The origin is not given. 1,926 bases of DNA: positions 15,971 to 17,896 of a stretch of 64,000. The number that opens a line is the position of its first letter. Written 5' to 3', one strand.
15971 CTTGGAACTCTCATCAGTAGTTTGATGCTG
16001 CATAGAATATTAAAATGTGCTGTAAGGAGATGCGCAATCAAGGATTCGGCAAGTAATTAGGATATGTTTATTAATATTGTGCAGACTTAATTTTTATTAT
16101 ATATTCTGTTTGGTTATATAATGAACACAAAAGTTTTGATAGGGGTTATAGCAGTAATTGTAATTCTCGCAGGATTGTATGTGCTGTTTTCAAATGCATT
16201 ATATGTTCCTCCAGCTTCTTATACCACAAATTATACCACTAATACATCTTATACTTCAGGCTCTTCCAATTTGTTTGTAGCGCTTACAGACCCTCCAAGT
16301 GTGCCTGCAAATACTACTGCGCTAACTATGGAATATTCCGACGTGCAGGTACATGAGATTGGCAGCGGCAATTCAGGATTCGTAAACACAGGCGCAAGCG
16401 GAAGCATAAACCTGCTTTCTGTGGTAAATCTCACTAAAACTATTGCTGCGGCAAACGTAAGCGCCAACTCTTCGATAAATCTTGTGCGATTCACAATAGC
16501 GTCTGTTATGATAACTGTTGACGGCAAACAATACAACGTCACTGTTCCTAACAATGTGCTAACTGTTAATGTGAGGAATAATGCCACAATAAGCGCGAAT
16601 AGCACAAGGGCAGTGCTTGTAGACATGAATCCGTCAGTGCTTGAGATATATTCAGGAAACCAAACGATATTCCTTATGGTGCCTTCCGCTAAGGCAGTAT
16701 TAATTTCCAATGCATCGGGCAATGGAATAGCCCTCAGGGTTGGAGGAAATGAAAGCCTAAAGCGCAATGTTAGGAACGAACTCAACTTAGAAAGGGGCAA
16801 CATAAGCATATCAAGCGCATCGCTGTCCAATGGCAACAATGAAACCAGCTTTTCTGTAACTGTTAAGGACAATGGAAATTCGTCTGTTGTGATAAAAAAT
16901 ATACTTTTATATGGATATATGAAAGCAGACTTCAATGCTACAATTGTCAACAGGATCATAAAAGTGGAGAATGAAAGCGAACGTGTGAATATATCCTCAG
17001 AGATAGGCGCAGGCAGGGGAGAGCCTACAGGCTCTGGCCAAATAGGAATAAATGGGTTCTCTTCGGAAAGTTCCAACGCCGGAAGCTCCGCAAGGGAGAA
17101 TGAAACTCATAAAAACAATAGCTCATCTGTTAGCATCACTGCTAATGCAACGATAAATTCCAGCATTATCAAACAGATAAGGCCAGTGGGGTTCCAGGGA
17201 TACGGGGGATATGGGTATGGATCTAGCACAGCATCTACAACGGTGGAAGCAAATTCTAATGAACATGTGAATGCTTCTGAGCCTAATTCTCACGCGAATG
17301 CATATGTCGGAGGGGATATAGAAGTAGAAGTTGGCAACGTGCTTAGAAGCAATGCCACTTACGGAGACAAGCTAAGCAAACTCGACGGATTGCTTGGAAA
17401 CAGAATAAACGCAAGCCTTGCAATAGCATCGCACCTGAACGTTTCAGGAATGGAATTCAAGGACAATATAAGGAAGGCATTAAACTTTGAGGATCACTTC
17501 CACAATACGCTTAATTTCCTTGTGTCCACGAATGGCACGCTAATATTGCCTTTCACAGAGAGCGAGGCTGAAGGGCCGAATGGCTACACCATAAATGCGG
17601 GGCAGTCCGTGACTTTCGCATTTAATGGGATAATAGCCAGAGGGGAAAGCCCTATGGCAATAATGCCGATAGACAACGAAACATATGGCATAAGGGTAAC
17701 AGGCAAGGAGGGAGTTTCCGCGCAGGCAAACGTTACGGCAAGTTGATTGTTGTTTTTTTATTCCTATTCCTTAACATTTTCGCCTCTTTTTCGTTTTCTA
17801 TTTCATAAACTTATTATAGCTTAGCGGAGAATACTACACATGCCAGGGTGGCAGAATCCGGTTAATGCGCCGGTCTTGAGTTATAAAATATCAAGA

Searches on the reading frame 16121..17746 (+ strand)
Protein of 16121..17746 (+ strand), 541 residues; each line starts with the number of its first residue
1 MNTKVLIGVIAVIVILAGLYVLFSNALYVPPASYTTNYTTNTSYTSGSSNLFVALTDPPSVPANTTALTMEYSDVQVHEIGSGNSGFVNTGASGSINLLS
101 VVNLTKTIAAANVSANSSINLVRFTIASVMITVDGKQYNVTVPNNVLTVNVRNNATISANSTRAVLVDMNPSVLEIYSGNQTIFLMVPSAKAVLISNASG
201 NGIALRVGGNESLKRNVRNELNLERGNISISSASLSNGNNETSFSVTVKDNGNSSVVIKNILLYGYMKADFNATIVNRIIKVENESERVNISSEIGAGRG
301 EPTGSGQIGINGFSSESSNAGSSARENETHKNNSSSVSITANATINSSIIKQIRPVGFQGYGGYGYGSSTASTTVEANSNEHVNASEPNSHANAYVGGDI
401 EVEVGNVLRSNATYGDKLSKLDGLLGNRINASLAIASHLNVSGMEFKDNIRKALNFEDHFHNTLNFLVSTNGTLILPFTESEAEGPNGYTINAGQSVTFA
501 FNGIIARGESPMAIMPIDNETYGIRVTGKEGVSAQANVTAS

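Call 56: search_protein_families(library=pfam, proteins=[window:16121-17746:+], max_evalue=0.00001)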
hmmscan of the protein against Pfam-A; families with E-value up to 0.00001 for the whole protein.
window:16121-17746:+ (541 aa): 1 family
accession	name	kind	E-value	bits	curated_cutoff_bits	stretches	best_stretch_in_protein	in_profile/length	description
PF14321.11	DUF4382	-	1.2e-07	32.4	25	1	51-172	4-120/136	Domain of unknown function (DUF4382)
